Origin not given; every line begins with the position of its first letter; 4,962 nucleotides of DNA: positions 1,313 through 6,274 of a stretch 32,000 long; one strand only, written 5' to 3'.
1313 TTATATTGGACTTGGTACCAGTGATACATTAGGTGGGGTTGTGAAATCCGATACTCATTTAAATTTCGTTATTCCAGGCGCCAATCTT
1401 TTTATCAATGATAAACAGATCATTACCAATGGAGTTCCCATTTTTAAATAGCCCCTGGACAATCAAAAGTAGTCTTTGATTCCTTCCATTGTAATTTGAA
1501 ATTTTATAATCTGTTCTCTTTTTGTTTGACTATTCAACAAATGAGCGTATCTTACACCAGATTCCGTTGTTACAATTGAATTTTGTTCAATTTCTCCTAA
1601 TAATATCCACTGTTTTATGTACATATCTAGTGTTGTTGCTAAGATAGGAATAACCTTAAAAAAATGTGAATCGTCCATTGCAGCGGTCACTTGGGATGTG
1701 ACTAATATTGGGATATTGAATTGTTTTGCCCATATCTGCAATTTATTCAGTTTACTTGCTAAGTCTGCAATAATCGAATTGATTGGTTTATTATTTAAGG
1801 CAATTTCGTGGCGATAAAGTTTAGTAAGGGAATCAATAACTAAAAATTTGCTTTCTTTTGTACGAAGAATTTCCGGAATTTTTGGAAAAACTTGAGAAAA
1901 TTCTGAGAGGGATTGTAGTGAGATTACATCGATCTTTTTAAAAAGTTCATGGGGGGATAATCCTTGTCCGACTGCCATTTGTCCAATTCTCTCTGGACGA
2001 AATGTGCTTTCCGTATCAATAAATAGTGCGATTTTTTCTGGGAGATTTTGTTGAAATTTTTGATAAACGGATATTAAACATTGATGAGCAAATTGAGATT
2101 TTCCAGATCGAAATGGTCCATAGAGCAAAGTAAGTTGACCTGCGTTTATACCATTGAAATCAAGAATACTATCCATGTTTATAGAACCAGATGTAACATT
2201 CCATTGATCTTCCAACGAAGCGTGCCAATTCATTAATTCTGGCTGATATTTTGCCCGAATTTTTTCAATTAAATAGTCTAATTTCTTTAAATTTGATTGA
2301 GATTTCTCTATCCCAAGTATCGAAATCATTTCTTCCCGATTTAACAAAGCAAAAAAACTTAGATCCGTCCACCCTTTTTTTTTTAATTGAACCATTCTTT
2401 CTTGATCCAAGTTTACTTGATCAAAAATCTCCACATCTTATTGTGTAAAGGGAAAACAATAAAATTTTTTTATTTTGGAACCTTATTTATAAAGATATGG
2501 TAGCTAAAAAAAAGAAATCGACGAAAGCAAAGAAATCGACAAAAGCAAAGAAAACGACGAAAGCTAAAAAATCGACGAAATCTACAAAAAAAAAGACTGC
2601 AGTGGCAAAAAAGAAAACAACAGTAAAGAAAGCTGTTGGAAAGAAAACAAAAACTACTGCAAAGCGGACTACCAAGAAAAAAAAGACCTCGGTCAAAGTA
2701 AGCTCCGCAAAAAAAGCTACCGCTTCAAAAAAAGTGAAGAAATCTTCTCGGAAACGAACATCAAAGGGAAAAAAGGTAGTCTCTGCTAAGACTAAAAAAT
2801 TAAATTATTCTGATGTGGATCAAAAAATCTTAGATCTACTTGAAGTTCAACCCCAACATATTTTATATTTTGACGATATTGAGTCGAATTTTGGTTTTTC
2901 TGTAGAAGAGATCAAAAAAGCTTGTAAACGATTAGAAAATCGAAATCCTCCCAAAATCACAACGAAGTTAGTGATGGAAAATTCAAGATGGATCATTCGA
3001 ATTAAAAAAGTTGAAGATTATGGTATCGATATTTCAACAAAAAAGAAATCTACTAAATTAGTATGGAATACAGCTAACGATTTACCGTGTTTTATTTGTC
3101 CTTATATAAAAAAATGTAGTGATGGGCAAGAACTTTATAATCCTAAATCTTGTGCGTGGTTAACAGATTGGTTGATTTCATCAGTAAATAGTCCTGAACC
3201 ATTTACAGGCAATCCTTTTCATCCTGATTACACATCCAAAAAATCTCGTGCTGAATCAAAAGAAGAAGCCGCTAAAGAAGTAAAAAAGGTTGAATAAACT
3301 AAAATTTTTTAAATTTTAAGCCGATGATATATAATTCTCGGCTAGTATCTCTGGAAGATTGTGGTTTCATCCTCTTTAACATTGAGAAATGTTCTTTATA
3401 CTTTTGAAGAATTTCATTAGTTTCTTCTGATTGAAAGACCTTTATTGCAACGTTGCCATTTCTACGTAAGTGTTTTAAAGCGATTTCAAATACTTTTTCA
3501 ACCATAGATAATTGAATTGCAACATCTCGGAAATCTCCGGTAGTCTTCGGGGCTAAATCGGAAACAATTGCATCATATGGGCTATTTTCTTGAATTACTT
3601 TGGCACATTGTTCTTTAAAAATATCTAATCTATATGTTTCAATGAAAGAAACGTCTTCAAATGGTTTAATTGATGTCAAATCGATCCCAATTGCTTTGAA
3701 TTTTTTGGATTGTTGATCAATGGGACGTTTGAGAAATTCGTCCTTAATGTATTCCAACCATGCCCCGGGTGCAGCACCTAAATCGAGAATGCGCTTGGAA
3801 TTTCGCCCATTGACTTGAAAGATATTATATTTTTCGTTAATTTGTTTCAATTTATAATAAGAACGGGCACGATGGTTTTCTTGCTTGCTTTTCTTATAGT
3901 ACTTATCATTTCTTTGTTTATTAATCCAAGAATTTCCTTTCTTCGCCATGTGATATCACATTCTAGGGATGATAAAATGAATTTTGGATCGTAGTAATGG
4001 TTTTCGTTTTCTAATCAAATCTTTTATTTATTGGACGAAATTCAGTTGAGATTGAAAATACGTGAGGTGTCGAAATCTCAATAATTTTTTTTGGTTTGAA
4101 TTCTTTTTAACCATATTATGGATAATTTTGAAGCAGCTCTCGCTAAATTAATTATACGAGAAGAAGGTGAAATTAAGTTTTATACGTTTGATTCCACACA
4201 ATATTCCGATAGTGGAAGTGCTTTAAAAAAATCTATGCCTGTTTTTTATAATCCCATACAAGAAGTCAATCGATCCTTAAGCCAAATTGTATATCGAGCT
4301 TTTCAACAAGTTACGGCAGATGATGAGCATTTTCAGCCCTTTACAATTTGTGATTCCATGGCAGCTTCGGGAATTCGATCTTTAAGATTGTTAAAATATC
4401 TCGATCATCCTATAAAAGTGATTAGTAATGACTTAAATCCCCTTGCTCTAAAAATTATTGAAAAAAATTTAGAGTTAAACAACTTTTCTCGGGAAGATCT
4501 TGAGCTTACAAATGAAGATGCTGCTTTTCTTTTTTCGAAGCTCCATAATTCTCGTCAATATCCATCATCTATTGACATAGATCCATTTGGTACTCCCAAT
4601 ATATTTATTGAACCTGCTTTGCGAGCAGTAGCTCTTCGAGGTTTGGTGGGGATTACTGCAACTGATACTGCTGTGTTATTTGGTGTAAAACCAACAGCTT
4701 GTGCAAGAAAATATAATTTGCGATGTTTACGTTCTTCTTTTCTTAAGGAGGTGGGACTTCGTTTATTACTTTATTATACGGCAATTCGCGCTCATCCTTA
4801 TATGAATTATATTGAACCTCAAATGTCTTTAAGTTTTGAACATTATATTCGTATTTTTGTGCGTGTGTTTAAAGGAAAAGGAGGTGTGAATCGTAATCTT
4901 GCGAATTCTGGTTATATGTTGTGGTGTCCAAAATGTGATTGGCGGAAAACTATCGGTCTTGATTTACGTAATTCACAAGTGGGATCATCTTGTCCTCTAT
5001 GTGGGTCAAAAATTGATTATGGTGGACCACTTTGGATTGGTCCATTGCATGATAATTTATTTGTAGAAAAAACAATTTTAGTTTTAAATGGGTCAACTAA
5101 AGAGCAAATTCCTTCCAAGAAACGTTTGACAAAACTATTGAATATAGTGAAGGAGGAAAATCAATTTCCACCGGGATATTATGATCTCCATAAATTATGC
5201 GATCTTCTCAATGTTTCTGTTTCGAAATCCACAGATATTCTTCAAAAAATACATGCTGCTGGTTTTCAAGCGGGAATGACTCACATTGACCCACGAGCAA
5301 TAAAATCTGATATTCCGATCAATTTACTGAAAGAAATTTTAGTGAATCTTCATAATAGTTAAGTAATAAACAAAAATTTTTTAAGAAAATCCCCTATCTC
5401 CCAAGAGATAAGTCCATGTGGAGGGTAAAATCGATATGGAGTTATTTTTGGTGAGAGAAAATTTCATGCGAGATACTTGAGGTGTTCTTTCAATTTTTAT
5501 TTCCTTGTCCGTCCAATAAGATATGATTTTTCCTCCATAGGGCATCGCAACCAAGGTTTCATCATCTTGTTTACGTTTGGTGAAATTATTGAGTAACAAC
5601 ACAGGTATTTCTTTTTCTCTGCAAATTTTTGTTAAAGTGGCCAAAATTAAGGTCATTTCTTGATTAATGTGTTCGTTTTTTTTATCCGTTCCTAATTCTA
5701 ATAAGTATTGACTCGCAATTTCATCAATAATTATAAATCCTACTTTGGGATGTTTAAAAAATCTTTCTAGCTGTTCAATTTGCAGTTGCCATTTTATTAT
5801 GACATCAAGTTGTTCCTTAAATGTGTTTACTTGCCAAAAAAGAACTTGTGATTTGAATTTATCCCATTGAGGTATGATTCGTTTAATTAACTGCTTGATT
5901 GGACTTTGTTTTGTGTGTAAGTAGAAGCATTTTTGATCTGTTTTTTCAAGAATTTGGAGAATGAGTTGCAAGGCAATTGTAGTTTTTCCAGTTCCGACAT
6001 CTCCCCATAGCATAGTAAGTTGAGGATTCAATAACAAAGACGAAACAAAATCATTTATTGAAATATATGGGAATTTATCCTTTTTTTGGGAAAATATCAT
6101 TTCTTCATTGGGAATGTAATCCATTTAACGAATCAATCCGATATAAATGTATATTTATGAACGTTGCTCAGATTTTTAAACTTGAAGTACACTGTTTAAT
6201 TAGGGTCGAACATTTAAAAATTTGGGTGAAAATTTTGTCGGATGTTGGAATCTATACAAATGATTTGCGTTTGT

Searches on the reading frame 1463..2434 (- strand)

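Call 24: search_protein_families(library=pfam, proteins=[window:1463-2434:-], max_evalue=0.001)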
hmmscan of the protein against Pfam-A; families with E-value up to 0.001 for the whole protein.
window:1463-2434:- (323 aa): 6 families
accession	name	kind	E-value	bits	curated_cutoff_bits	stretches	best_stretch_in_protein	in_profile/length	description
PF08423.17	Rad51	-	6.3e-29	101.4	22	1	79-259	7-186/244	Rad51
PF06745.19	ATPase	-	3.7e-06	26.9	26.6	1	85-232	6-154/231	KaiC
PF00154.27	RecA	-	5.6e-05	23.2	27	1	77-153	30-100/262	recA bacterial DNA recombination protein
PF13481.12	AAA_25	-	0.00062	19.9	27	0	96-225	30-173/195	AAA domain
PF03796.21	DnaB_C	-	0.00077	19.3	27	0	179-254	114-183/255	DnaB-like helicase C terminal domain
PF02283.22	CobU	-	0.00097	19.2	27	0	102-123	1-22/168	Cobinamide kinase / cobinamide phosphate guanyltransferase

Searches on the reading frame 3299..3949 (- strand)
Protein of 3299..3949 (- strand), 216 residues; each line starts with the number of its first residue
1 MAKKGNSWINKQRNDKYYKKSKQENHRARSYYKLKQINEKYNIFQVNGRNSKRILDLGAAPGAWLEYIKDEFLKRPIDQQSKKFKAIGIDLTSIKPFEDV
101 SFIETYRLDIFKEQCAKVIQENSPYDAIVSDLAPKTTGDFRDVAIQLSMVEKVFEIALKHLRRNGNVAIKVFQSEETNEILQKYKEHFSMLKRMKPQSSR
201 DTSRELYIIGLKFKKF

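Call 24: search_protein_families(library=pfam, proteins=[window:3299-3949:-], max_evalue=0.001)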
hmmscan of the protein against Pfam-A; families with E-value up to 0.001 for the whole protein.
window:3299-3949:- (216 aa): 3 families
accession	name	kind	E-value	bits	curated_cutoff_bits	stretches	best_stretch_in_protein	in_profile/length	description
PF01728.25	FtsJ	-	1.2e-41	143.1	24.1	1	27-213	2-181/181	FtsJ-like methyltransferase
PF25239.1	WHD_CHMP7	-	5.8e-05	23.7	27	0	139-175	31-67/74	Charged multivesicular body protein 7, winged helix domain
PF13489.12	Methyltransf_23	-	0.00013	22.2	27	1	48-174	20-121/164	Methyltransferase domain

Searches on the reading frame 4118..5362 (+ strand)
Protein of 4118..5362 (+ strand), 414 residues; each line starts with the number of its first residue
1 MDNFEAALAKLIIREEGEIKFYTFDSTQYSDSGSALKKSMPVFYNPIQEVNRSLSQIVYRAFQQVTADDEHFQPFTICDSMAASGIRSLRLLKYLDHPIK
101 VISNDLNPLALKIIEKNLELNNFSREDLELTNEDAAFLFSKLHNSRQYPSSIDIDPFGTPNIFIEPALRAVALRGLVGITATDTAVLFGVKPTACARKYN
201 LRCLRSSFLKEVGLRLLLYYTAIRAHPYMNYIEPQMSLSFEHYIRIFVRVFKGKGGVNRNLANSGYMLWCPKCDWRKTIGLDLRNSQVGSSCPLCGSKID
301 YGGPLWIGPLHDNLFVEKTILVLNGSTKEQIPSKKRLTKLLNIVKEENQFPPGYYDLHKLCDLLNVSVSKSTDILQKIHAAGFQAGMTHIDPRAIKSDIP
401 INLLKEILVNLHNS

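Call 24: search_protein_families(library=pfam, proteins=[window:4118-5362:+], max_evalue=0.001)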
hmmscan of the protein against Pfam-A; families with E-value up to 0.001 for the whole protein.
window:4118-5362:+ (414 aa): 1 family
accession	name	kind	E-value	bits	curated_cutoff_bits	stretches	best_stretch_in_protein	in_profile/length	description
PF02005.22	TRM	-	1.4e-98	331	27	1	31-408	9-375/376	N2,N2-dimethylguanosine tRNA methyltransferase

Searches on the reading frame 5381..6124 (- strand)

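Call 24: search_protein_families(library=pfam, proteins=[window:5381-6124:-], max_evalue=0.001)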
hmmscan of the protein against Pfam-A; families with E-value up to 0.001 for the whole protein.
window:5381-6124:- (247 aa): 10 families
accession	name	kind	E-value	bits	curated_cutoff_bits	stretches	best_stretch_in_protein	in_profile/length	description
PF13481.12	AAA_25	-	1.7e-08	34.8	27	1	25-184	24-193/195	AAA domain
PF03796.21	DnaB_C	-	2.1e-06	27.7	27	1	33-183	18-180/255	DnaB-like helicase C terminal domain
PF06745.19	ATPase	-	4.9e-06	26.5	26.6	1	34-141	19-132/231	KaiC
PF00270.35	DEAD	-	5.2e-06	26.7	26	1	34-136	14-126/167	DEAD/DEAH box helicase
PF13401.12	AAA_22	-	6.4e-06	26.9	27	1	34-138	5-95/130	AAA domain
PF20720.3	nSTAND3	-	2.5e-05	24.4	27.2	1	33-80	16-61/155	Novel STAND NTPase 3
PF04851.21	ResIII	-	6.1e-05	23.4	22.5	1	34-135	23-133/164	Type III restriction enzyme, res subunit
PF25199.1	nSTAND_NTPase5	-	7.7e-05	23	34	1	33-111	40-117/145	Novel STAND NTPase 5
PF09848.15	SLFN-g3_helicase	-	0.00011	22.1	24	1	39-148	6-94/354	Schlafen group 3, DNA/RNA helicase domain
PF05707.18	Zot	-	0.00053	19.9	20.3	1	39-157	5-105/197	Zonular occludens toxin (Zot)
